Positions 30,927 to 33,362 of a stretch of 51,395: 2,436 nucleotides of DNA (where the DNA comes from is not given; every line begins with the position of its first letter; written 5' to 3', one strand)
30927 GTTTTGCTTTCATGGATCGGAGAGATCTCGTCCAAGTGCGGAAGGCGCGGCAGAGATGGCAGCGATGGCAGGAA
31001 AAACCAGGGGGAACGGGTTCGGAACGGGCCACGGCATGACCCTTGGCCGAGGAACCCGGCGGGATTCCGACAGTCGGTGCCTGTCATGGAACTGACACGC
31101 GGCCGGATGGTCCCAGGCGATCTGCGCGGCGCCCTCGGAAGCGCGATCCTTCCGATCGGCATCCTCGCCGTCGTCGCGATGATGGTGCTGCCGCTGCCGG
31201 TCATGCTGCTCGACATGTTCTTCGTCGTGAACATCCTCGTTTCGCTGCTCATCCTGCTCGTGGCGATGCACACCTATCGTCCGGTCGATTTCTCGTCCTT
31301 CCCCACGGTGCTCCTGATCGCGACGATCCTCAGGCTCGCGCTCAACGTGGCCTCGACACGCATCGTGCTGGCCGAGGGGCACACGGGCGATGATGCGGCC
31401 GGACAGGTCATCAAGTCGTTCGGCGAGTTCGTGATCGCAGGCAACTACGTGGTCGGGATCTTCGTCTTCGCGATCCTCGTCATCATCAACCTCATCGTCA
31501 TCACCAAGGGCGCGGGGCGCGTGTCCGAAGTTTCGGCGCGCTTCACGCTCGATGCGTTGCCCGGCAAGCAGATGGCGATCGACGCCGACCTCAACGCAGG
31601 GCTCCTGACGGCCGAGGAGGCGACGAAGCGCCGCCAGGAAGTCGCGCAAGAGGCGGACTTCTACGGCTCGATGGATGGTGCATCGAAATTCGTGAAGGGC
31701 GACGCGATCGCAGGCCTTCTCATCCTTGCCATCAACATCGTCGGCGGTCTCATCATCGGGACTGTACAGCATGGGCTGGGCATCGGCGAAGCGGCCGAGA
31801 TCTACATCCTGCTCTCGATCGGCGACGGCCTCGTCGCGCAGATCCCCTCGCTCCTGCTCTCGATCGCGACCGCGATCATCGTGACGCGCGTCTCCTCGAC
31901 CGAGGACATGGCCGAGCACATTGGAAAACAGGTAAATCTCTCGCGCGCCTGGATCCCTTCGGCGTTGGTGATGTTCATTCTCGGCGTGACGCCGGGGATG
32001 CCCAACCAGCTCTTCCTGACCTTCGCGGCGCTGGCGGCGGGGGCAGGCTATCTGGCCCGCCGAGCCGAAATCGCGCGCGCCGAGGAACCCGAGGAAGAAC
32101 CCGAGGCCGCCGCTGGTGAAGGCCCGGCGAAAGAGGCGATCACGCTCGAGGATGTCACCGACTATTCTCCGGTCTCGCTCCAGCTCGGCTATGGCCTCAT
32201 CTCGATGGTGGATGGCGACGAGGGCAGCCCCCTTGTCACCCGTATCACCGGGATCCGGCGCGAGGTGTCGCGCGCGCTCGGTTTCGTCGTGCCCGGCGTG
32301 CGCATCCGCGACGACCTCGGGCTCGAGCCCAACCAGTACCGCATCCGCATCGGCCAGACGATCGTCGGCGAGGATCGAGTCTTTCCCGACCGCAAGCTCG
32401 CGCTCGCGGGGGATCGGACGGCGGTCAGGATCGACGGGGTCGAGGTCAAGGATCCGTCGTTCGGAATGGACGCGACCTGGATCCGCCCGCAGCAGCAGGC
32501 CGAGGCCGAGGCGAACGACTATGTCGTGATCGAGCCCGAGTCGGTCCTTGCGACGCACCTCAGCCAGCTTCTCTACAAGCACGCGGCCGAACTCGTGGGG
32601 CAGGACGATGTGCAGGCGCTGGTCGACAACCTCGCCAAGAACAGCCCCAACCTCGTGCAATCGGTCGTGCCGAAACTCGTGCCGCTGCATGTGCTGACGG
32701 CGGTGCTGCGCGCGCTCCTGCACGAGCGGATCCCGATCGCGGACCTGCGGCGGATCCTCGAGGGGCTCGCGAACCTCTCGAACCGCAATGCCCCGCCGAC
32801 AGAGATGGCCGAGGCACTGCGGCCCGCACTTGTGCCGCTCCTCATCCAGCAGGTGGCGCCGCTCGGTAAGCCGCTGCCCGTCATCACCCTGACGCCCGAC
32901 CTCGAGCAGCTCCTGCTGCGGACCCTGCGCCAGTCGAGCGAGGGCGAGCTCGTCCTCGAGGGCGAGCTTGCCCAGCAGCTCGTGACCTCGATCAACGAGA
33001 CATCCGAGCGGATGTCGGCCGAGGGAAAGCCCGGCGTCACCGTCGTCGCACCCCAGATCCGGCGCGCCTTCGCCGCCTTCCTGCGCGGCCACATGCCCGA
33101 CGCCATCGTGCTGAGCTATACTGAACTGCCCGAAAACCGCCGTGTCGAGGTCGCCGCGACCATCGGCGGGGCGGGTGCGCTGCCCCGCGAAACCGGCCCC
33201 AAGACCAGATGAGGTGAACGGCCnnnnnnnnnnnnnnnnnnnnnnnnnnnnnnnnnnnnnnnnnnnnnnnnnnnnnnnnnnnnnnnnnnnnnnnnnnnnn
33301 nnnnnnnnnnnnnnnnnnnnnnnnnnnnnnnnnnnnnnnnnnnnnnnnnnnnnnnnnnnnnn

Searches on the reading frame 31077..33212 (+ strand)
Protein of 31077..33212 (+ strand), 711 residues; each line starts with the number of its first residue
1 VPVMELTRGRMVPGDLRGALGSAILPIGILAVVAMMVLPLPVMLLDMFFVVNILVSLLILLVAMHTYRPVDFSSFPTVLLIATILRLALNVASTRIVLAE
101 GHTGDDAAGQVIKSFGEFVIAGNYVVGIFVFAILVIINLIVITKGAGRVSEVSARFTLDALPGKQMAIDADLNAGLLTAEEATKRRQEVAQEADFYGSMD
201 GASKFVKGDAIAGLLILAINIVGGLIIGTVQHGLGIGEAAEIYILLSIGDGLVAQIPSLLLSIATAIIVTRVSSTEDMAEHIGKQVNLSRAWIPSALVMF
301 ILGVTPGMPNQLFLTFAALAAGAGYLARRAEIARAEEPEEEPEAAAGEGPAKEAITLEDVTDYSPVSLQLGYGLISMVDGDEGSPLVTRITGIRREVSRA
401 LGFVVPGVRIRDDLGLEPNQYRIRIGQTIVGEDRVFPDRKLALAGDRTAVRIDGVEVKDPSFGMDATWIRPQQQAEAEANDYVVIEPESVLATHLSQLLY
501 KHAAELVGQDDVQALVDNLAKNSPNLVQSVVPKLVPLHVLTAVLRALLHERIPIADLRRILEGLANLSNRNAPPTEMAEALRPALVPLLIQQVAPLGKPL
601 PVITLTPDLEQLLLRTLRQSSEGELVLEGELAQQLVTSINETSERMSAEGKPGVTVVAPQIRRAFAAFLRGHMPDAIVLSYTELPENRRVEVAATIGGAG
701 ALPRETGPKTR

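Call 10: search_protein_families(library=ncbifam, proteins=[window:31077-33212:+], max_evalue=0.00001)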
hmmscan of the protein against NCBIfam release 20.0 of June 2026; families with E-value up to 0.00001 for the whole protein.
window:31077-33212:+ (711 aa): 5 families
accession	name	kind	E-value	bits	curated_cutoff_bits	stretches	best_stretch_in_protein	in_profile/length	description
TIGR01398.1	FlhA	equivalog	5.7e-246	818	772.1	1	23-696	4-678/678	flagellar biosynthesis protein FlhA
TIGR01399.1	hrcV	equivalog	2.6e-176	588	692.25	1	27-695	9-676/677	type III secretion system export apparatus subunit SctV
NF011865.0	PRK15337.1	equivalog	1.7e-138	462.9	800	1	29-696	21-686/686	EscV/YscV/HrcV family type III secretion system export apparatus protein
NF009363.0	PRK12720.1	equivalog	1.9e-135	453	993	1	24-696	20-671/683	EscV/YscV/HrcV family type III secretion system export apparatus protein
NF004571.0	PRK05910.1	equivalog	1.2e-72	245.2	670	2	23-319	13-297/584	type III secretion system protein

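Call 26: find_related_loci(query=window:31077-33212:+, collection=genome_contigs, flank=10000)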
Query window:31077-33212:+ (711 aa) in genome_contigs; peptide patterns used: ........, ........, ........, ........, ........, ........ (x = any residue, [..] = any of these).
600 stretches matched a pattern (row limit reached: there are more); 595 encode a relative of the query (tblastn E <= 1e-3); the best 80 are kept; 80 distinct loci.
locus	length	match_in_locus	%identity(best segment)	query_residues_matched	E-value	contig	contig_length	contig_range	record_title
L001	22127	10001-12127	65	3-707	0e+0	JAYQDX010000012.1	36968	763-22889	MAG: Rhodobiaceae bacterium isolate 139583_S184_metabat_bins_2.tsv.102 NODE_771_length_36968_cov_10.139328, whole genome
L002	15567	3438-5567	63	17-711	0e+0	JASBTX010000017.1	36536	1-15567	MAG: Paracoccaceae bacterium isolate BWSM_50 k141_535208, whole genome shotgun sequence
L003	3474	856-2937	63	3-697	0e+0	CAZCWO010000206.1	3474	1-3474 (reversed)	MAG TPA_asm: uncultured Rhodobacterales bacterium isolate SRP077602_co4_608 genome assembly, contig: NODE_58996_length_3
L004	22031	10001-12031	60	20-698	0e+0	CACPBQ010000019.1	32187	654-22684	MAG: Rhodobacteraceae bacterium isolate AH-326-L19 genome assembly, contig: AH-326-L19_NODE_19, whole genome shotgun seq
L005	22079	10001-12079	56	4-697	0e+0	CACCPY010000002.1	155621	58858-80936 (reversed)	uncultured Alphaproteobacteria bacterium isolate AG-901-J22 genome assembly, contig: AG-901-J22_NODE_2, whole genome sho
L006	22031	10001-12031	53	18-697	0e+0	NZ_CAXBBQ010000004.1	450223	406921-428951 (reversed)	MAG: uncultured Sphingosinicella sp. isolate ERR2762155_binner12_Refined_2 ERZ3421563.15, whole genome shotgun sequence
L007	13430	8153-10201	50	23-707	0e+0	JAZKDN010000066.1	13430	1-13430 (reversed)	MAG: Pseudomonadota bacterium isolate DC_HB_01_SPN181219-bin053 DCHB01SPN_B053_0_000000000066, whole genome shotgun sequ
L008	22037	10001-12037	51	8-686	0e+0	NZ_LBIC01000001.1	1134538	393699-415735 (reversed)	Sphingobium chungbukense strain DJ77 contig00001, whole genome shotgun sequence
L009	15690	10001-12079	49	9-706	0e+0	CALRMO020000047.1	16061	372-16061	MAG: Sphingomonas paucimobilis isolate JJ-M10A2-106-6-m1-bin320 genome assembly, contig: JJ-M10A2-106-C572, whole genome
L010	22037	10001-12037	51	18-702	0e+0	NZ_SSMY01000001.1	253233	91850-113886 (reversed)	MAG: Sphingomonas sp. isolate LY.26 1, whole genome shotgun sequence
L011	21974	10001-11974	52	41-703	0e+0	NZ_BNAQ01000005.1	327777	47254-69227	Sphingomonas glacialis strain CGMCC 1.8957 sequence05, whole genome shotgun sequence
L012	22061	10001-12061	49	21-697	0e+0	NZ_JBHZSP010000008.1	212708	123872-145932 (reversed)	Marinomonas posidonica strain HQB-55 NODE_8_length_212708_cov_131.928256, whole genome shotgun sequence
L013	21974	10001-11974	52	36-698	0e+0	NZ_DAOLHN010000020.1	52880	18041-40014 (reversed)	MAG: Sphingorhabdus sp. isolate AMR_MDS_0259 NODE_78_length_52880_cov_11.218325, whole genome shotgun sequence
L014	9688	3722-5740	51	26-697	0e+0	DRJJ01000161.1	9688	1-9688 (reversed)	MAG TPA_asm: Gammaproteobacteria bacterium isolate HyVt-414 HyVt-414_k95_22655, whole genome shotgun sequence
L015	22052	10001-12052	49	16-701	0e+0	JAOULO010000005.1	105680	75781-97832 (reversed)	MAG: Gammaproteobacteria bacterium isolate 8_1_Jan_SF_Bin82 8_1_Jan_SF_Bin82_scaffold_70_c1, whole genome shotgun sequen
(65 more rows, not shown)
